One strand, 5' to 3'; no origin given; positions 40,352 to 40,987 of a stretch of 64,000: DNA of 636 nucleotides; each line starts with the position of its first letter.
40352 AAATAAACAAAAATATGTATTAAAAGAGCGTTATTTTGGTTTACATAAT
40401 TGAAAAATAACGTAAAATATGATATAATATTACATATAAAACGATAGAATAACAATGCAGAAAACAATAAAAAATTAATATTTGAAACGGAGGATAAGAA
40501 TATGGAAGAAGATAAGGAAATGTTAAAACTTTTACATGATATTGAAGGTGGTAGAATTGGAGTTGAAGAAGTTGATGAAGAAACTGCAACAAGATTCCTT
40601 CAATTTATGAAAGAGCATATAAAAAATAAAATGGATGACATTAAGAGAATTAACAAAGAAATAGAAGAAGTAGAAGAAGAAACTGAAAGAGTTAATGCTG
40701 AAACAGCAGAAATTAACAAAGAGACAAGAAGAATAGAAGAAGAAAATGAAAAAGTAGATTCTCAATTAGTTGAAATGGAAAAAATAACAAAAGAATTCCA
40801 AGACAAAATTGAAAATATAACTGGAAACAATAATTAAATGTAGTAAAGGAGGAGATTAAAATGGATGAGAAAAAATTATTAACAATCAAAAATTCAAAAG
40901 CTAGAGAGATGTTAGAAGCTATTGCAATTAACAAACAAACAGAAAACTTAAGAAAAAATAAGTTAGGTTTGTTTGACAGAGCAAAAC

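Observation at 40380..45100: Tandem array of paralogous two-gene modules (coiled-coil small protein + membrane protein with a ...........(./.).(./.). box), each with its own promoter and terminator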

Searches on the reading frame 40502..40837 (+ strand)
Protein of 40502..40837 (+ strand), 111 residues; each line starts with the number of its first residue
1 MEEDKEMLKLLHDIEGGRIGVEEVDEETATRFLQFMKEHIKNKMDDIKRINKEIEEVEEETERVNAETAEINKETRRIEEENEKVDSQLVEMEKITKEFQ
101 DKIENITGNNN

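Call 7: search_protein_families(library=pfam, proteins=[window:40502-40837:+], max_evalue=1)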
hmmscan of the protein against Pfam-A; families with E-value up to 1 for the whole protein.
window:40502-40837:+ (111 aa): 48 families (the best 25 are shown)
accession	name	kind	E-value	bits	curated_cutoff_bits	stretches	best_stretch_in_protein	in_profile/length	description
PF06419.17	COG6_N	-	0.00072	20.1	27.4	1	34-100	36-102/114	Conserved oligomeric complex COG6, N-terminal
PF17675.6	APG6_N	-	0.00088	20.2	45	1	29-102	28-96/132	Apg6 coiled-coil region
PF04136.21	COG3_N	-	0.0013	19.1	27.9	1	33-102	13-85/147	Conserved oligomeric Golgi complex subunit 3, N-terminal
PF13012.11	MitMem_reg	-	0.0013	19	26.6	1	18-77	4-64/113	Maintenance of mitochondrial structure and function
PF11932.13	DUF3450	-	0.0016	18.2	32.6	1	38-107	23-92/241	Protein of unknown function (DUF3450)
PF13870.11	CCDC113_CCDC96_CC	-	0.002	18.3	31.6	1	33-106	79-154/177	CCDC113/CCDC96, coiled-coil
PF13851.11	GAS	-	0.0037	17.1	32.3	1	36-103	17-84/200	Growth-arrest specific micro-tubule binding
PF25450.1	Rab11-FIP3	-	0.0071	17.1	31.9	1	22-104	31-113/125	Rab11-FIP3-like domain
PF25802.1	WWC1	-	0.0072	16.7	27.8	1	33-105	59-130/135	WWC1-like, helical hairpin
PF06009.19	Laminin_II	-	0.0083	16.6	33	1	33-106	19-95/138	Laminin Domain II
PF05278.17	PEARLI-4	-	0.01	15.9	29.9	1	22-80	156-214/234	Arabidopsis phospholipase-like protein (PEARLI 4)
PF20492.3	ERM_helical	-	0.012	16.2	40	1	37-107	26-96/120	Ezrin/radixin/moesin, alpha-helical domain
PF05266.19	DUF724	-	0.022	15.1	38.4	1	33-105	97-176/188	Protein of unknown function (DUF724)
PF14661.11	HAUS6_N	-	0.034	14.2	26.4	1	33-107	148-229/233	HAUS augmin-like complex subunit 6 N-terminus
PF05589.17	DUF768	-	0.035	14.7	27.8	1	30-90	3-65/67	Protein of unknown function (DUF768)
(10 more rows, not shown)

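Call 9: search_protein_families(library=ncbifam, proteins=[window:40502-40837:+], max_evalue=1)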
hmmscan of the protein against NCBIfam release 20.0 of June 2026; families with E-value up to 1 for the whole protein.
window:40502-40837:+ (111 aa): 34 families (the best 25 are shown)
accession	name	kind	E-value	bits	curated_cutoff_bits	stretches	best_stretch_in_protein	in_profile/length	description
NF047516.1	LA_3659_fam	equivalog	2.9e-05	23.8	36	1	26-110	72-154/221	LA_3659 family protein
NF047514.1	SpiroCoCo_N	equivalog_domain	2.9e-05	23.8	75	1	26-110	72-154/221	SpiroCoCo family coiled-coil protein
TIGR04523.1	Mplasa_alph_rch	subfamily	0.00028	19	270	1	36-107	587-658/745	helix-rich protein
NF047515.1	SpiroCoCo_C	equivalog_domain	0.0011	18.2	125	1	33-100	102-169/313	SpiroCoCo family coiled-coil protein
NF045487.1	ASRP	equivalog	0.0019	16.9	300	1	24-105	175-260/593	archaea-specific SMC-related protein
NF003034.1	PRK03918.1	equivalog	0.0019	16.3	700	1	31-103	172-244/878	DNA double-strand break repair ATPase Rad50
TIGR02168.1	SMC_prok_B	equivalog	0.0027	15.5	567.35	1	36-102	307-373/1181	chromosome segregation protein SMC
TIGR02169.1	SMC_prok_A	equivalog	0.0052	14.5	729.4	1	33-104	829-900/1165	chromosome segregation protein SMC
TIGR04211.1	SH3_and_anchor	equivalog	0.0095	15.6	65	1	30-87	103-160/198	TIGR04211 family SH3 domain-containing protein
NF047980.1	RoaM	exception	0.012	14.8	400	1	36-106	153-223/356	actin-based motility regulator RoaM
NF041034.1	Rad50_Sulf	equivalog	0.024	12.5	1000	1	5-107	412-513/872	DNA double-strand break repair ATPase Rad50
NF049847.1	FtsL_COG5462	equivalog_domain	0.056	13.1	50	1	36-89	21-75/85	cell division protein FtsL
NF053712.1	repair_DEAH_YoaA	equivalog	0.058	12.1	680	1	24-107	241-325/630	DNA repair helicase YoaA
NF045780.1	TrlF_fam_ATP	equivalog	0.063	11.9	350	1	22-105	559-641/944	TrlF family AAA-like ATPase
NF043058.1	T4SS_LegC2C7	subfamily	0.065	12.2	350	1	26-107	125-205/348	LegC2/C7 family Dot/Icm T4SS effector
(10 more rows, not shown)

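Call 10: search_protein_families(library=phrogs, proteins=[window:40502-40837:+], max_evalue=0.1)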
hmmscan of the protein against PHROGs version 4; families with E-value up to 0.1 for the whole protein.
window:40502-40837:+ (111 aa): 17 families
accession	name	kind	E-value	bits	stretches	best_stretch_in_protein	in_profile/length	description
phrog_2990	-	unknown function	0.0044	18.2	1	42-108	30-96/133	-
phrog_1272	-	tail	0.0044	15.7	1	33-107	30-104/1606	tail length tape measure protein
phrog_5328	-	unknown function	0.0086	17.5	1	35-106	13-84/101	-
phrog_4780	-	unknown function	0.0091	16.6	1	33-108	139-211/275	-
phrog_26353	-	unknown function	0.013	16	1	34-90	201-257/259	-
phrog_9120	-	unknown function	0.018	16.1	1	5-63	49-107/127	-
phrog_7091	-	DNA, RNA and nucleotide metabolism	0.019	16.3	1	18-85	47-114/132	HNH endonuclease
phrog_937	-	other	0.022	16.1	1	37-108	17-92/115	hemolysin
phrog_31956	-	unknown function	0.022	14.8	1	37-110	405-478/596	-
phrog_167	-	tail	0.024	13.3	1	31-108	100-180/1555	tail length tape measure protein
phrog_1535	-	tail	0.028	13.5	1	36-97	125-185/1152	tail length tape measure protein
phrog_2335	-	tail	0.029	13.2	1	42-105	64-137/1536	tail length tape measure protein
phrog_4704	-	tail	0.048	13.3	1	34-108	105-177/625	tail length tape measure protein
phrog_36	-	transcription regulation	0.055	14.1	1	33-99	63-147/220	transcriptional regulator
phrog_6631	-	unknown function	0.076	13.5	1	36-100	44-112/251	-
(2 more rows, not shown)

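Call 15: find_homologous_proteins(query=window:40502-40837:+)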
Query window:40502-40837:+ (111 aa): 4 proteins with E <= 0.001 among 28 candidates.
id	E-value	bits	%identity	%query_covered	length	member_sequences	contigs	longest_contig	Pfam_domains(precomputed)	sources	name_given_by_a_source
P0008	1.4e-54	200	94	100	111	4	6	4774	-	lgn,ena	-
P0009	8.7e-54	198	92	100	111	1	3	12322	-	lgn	-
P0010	2.2e-50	187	86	100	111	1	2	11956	-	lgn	-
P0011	7.4e-34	134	66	97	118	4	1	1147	PF12699.14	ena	-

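Call 47: predict_structure(alignment_id=A5)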
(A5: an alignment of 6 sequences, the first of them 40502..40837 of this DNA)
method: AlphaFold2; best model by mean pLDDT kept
length: 111 residues; sequences in the alignment: 6
mean_pLDDT: 90.4   pTM: 0.51
mean pLDDT of the five models: 90.4, 89.8, 89.1, 88.9, 88.6
residues with pLDDT >= 90: 71; 70-90: 35; 50-70: 5; < 50: 0
segments of 3 or more residues with pLDDT < 50: none
pLDDT, mean of each block of 10 residues (from residue 1): 80 86 84 91 96 98 97 96 96 94 82 51
secondary structure, 60 per line:
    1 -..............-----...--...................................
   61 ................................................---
elements in order: H2-15 H26-108

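Call 63: search_protein_families(library=padloc, proteins=[window:40502-40837:+], max_evalue=0.1)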
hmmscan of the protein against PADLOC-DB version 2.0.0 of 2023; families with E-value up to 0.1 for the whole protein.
window:40502-40837:+ (111 aa): 25 families
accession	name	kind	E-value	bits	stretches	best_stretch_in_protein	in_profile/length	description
PDLC03862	LmuB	-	0.00073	16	1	36-106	245-315/643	-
PDLC00580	JetC3|JetC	-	0.001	15.4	1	26-107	307-388/1068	DUF3584 domain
PDLC03867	LmuB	-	0.0012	15.4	1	37-106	334-404/605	-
PDLC02730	PbeC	-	0.0015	15.3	1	32-106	436-509/651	PbeC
PDLC00553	JetC2|JetC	-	0.0021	14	1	32-104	439-511/1361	DUF3584 domain; MukB-like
PDLC00554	JetC2|JetC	-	0.0022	15.3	1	29-101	257-329/390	DUF3584 domain; MukB-like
PDLC00512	JetC1|JetC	-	0.0023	14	1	32-102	690-760/1123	DUF3584 domain; MukB-like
PDLC03863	LmuB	-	0.003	14.3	1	35-101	210-290/610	-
PDLC00518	JetC1|JetC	-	0.003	13.5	1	23-99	678-750/1112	DUF3584 domain; MukB-like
PDLC03859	LmuB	-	0.0044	14.3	1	38-103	339-479/611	-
PDLC04898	PDC-S06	-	0.0044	13.4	1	36-108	391-465/752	-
PDLC00517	JetC1|JetC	-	0.0045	13.3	1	22-102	686-769/1119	DUF3584 domain; MukB-like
PDLC03812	RTasRmuC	-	0.0052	13.4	1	34-103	42-112/439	DRT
PDLC00519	JetC1|JetC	-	0.0057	12.9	1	33-105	691-763/1097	DUF3584 domain; MukB-like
PDLC02741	PbeC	-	0.0061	13.1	1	34-104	194-459/644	PbeC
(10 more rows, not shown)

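Call 67: search_solved_structures(query=A5, max_evalue=1)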
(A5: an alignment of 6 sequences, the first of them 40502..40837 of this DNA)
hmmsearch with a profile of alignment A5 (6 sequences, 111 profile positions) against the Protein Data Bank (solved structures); distinct sequences matched with E-value up to 1: 32.
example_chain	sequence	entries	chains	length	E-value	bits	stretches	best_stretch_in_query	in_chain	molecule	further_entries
8p4y_A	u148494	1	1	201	0.0015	21.9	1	66-108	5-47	Protein origami triangle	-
2wpr_A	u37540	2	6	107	0.0029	20.9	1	40-108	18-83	TRIMERIC AUTOTRANSPORTER ADHESIN FRAGMENT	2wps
4cgk_A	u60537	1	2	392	0.0069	19.7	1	32-95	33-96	SECRETED 45 KDA PROTEIN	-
7tbi_N1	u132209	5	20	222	0.014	18.7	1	41-108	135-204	Nup57 | NUP58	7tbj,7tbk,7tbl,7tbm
5cws_D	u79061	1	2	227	0.016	18.5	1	41-108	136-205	Nucleoporin NUP49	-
6gaj_A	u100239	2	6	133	0.033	17.5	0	40-93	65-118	Outer capsid protein sigma-1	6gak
2xzr_A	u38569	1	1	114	0.05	16.9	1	38-108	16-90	IMMUNOGLOBULIN-BINDING PROTEIN EIBD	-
7o97_A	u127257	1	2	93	0.056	16.8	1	55-109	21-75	hypothetical protein UY81_C0065G0003 from Candidatus Giovannonibacteria bacterium converte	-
2ch7_A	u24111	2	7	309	0.064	16.6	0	52-109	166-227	METHYL-ACCEPTING CHEMOTAXIS PROTEIN | Methyl-accepting chemotaxis protein 2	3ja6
4c7n_B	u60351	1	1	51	0.075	16.4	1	54-95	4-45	SYNTHETIC ALPHA-HELIX, IM10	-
5jv3_A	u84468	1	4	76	0.076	16.3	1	37-98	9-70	Chimera protein of Kinesin-like protein KIF11 and Microtubule-associated protein RP/EB fam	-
4r0r_A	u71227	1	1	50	0.078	16.3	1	50-83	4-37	eboIZN21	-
2xu6_A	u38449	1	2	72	0.093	16.1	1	30-91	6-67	MDV1 COILED COIL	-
9y6s_4R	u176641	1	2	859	0.094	16.1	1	30-110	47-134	Coiled-coil domain-containing protein 39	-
8gl3_A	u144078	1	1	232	0.1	15.9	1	41-85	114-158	pRLB-519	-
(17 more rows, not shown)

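Call 73: find_related_loci(query=A1, collection=metagenome_contigs, flank=4000)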
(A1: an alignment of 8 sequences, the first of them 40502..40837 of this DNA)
Query A1 (111 aa) in metagenome_contigs; peptide patterns used: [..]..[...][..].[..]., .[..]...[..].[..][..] (x = any residue, [..] = any of these).
476 stretches matched a pattern; 1 encode a relative of the query (tblastn E <= 1e-3); 1 distinct loci.
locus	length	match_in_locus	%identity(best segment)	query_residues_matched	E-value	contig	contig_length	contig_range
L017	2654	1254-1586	38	1-111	3e-22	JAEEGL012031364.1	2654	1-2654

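Call 75: find_related_loci(query=A1, collection=viral_contigs, flank=5000)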
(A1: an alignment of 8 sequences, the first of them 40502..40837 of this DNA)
Query A1 (111 aa) in viral_contigs; peptide patterns used: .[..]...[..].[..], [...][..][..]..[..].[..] (x = any residue, [..] = any of these).
435 stretches matched a pattern, but none encodes a relative of the query by tblastn (E <= 1e-3).

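Call 87: fold_search(model_id=the predicted structure, library=pdb)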
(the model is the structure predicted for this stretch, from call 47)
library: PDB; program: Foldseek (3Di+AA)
matches with E <= 10: 25; with E <= 0.001: 0
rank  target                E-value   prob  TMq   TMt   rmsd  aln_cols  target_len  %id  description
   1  7cpn_F                6.1e+00  0.09  0.20  0.11   4.1        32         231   28  CRYSTAL STRUCTURE OF DODECAPRENYL DIPHOSPHATE SYNTHASE FROM THERMOBIFIDA FUSCA (released 2020-10-14)
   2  7cpm_A                6.1e+00  0.08  0.20  0.10   4.1        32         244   28  CRYSTAL STRUCTURE OF DODECAPRENYL DIPHOSPHATE SYNTHASE FROM THERMOBIFIDA FUSCA (released 2020-10-14)
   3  2vg2_C                6.1e+00  0.07  0.19  0.09   4.2        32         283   25  Rv2361 with IPP (released 2007-11-13)
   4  1f75_B                6.1e+00  0.06  0.18  0.11   5.2        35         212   23  CRYSTAL STRUCTURE OF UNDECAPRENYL DIPHOSPHATE SYNTHASE FROM MICROCOCCUS LUTEUS B-P 26 (released 2001-03-28)
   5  7jlm_A                6.6e+00  0.07  0.19  0.10   4.0        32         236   22  Crystal structure of Bacillus subtilis UppS in complex with MAC-0547630 (released 2021-08-04)
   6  5kh4_A                6.6e+00  0.06  0.19  0.10   4.1        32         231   25  Crystal Structure of Steptococcus pneumoniae Undecaprenyl pyrophosphate Synthase (UPPS) with FARNESYL DIPHOSPHATE (released 2016-07-20)
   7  9jxk                  6.6e+00  0.03  0.19  0.05   6.5        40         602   20  Cryo-EM structure of human XPR1 in a closed state at the intracellular gate and an open state at the extracellular gate, (released 2025-08-27)
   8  8r7e_A                6.6e+00  0.03  0.18  0.04   7.1        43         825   19  MutSbeta bound to compound CHDI-00898647 in the canonical DNA-mismatch bound form (released 2024-11-27)
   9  5zhe_A                7.1e+00  0.06  0.19  0.11   4.0        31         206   16  STRUCTURE OF E. COLI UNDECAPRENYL DIPHOSPHATE SYNTHASE IN COMPLEX WITH BPH-981 (released 2019-03-13)
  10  6rh7_A                7.1e+00  0.04  0.20  0.11   5.5        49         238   18  Revisiting pH-gated conformational switch. Complex HK853 mutant H260A -RR468 mutant D53A pH 7.5 (released 2020-02-19)
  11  2vg2_A                7.7e+00  0.07  0.19  0.09   4.2        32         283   25  Rv2361 with IPP (released 2007-11-13)
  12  5kh5_B                7.7e+00  0.06  0.18  0.11   4.2        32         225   25  Crystal Structure of Steptococcus pneumoniae Undecaprenyl pyrophosphate Synthase (UPPS) IN COMPLEX WITH ~{N}-(3-azanyl (released 2016-07-20)
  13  7cpn_D                8.3e+00  0.07  0.20  0.11   4.1        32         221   28  CRYSTAL STRUCTURE OF DODECAPRENYL DIPHOSPHATE SYNTHASE FROM THERMOBIFIDA FUSCA (released 2020-10-14)
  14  8u1h_D                8.3e+00  0.06  0.20  0.05   2.4        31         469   16  Axle-less Bacillus sp. PS3 F1 ATPase mutant (released 2024-09-11)
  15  5cqj_B                8.3e+00  0.06  0.19  0.11   3.9        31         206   16  Crystal structure of E. coli undecaprenyl pyrophosphate synthase in complex with clomiphene (released 2015-08-19)
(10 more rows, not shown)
